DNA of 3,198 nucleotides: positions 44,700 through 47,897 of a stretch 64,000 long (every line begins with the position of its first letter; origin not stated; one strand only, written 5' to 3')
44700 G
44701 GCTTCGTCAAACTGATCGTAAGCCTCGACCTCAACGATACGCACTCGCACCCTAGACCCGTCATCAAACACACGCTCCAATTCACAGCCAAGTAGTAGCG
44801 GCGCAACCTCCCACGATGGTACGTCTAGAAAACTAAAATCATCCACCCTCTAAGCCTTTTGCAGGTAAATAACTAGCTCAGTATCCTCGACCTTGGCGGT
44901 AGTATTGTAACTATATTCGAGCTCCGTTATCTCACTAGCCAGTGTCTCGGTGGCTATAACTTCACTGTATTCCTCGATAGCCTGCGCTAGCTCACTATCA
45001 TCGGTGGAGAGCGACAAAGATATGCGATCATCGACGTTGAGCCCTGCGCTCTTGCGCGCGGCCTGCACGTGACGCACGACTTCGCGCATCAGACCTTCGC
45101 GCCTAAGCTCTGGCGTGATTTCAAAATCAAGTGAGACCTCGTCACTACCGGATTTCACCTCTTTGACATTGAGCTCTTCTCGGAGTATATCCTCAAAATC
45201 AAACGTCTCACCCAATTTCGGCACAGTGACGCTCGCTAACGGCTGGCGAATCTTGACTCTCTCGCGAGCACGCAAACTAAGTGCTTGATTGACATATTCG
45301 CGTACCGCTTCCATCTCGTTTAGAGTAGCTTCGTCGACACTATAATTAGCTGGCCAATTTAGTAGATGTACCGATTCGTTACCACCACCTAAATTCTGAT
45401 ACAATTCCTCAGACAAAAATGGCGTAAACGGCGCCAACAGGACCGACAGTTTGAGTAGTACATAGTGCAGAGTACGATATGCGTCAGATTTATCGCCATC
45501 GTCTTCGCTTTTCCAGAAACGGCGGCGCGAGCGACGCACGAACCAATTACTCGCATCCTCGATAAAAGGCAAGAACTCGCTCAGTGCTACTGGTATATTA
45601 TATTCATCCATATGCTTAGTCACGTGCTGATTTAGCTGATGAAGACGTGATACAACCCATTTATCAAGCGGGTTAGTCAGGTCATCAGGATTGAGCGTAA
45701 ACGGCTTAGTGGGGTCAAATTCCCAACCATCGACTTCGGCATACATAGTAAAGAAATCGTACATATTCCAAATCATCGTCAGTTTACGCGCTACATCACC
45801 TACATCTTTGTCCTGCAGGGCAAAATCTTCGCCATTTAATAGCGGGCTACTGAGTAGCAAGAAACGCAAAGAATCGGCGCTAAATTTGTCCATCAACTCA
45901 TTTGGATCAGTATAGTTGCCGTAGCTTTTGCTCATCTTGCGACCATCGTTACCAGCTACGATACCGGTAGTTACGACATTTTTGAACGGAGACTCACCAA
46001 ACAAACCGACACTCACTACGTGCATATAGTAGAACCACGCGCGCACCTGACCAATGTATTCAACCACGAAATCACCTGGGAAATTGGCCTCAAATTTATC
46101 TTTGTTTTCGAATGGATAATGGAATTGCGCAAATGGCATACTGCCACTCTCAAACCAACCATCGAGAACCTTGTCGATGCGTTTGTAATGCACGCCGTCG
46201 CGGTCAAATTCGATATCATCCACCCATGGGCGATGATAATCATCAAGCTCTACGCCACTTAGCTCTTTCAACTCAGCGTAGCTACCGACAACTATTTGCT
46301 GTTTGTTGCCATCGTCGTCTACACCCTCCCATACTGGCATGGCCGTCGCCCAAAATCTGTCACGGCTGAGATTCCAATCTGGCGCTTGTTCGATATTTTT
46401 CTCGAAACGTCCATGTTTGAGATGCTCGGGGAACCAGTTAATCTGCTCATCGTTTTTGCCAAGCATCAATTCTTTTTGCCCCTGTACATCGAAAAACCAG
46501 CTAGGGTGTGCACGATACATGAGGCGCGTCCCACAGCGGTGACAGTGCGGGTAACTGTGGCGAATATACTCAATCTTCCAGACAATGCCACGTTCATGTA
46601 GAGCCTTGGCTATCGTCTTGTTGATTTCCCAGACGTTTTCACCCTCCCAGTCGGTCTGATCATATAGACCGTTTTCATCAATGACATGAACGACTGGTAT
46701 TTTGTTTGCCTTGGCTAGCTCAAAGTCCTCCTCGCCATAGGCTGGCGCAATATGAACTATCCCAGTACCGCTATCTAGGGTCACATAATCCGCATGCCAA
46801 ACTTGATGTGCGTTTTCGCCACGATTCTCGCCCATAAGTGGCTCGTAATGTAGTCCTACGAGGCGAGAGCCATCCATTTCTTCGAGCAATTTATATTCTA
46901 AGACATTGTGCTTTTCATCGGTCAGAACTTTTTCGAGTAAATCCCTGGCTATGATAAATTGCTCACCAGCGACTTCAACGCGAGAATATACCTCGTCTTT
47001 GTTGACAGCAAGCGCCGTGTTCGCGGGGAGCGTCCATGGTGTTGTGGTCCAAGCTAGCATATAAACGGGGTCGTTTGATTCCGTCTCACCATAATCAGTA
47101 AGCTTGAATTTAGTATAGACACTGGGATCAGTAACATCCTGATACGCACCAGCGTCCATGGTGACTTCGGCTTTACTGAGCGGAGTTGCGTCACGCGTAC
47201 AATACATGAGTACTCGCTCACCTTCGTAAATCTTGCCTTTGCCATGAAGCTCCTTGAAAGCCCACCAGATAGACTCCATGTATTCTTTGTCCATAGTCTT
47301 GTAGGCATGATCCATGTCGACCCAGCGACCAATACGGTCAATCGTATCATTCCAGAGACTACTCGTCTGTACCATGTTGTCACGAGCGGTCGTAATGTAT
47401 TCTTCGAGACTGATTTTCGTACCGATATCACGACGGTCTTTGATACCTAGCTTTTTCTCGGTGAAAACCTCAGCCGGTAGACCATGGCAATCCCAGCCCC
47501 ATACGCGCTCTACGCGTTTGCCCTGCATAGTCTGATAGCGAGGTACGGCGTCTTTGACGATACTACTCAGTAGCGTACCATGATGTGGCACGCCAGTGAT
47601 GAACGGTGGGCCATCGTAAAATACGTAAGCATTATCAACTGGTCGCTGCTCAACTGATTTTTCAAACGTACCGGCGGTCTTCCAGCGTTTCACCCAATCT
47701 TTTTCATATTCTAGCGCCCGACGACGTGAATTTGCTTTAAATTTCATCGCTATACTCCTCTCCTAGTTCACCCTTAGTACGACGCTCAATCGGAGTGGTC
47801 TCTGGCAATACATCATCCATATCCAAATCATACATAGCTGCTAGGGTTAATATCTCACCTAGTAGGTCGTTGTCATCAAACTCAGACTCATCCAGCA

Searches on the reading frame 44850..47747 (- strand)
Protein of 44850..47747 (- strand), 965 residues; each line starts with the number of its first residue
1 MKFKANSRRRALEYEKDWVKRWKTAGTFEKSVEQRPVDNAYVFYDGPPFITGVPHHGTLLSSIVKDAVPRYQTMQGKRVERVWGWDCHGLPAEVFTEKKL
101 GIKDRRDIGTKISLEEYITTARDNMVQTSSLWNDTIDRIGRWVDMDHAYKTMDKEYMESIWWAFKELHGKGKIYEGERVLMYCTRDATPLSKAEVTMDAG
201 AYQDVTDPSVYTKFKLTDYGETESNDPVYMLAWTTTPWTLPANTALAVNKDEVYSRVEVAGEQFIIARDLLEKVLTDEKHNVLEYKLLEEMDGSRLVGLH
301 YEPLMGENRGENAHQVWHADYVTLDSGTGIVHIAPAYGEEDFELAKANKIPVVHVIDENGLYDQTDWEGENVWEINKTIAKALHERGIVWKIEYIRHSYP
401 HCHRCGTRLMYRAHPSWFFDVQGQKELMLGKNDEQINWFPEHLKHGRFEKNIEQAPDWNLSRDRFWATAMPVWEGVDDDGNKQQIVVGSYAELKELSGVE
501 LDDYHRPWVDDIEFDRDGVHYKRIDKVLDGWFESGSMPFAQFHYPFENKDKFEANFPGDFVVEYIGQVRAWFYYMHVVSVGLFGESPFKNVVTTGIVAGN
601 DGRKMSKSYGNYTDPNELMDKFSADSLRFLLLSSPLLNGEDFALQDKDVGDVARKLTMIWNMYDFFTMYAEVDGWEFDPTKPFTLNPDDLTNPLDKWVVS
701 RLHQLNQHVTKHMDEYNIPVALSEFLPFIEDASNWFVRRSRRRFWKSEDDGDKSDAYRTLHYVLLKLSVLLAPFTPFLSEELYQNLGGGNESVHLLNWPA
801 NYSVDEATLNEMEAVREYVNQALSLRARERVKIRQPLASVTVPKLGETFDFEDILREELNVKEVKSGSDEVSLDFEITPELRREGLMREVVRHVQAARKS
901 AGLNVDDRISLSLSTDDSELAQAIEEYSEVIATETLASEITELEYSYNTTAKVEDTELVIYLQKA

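Call 80: search_protein_families(library=pfam, proteins=[window:44850-47747:-], max_evalue=0.00001)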
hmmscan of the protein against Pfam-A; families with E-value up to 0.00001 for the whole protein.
window:44850-47747:- (965 aa): 5 families
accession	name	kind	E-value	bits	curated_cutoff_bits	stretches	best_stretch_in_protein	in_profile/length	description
PF00133.28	tRNA-synt_1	-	6e-114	381.5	22.7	1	18-638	2-409/414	tRNA synthetases class I (I, L, M and V)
PF08264.19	Anticodon_1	-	4.8e-32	111.3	25.1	1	695-838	1-144/148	Anticodon-binding domain of tRNA ligase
PF19302.4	DUF5915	-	7.6e-24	84.8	27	1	870-964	101-194/195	Domain of unknown function (DUF5915)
PF09334.17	tRNA-synt_1g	-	7.3e-17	61.6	20.1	1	48-197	8-137/391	tRNA synthetases class I (M)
PF13603.12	tRNA-synt_1_2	-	3.5e-07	30.3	25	1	313-362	97-146/185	Leucyl-tRNA synthetase, editing domain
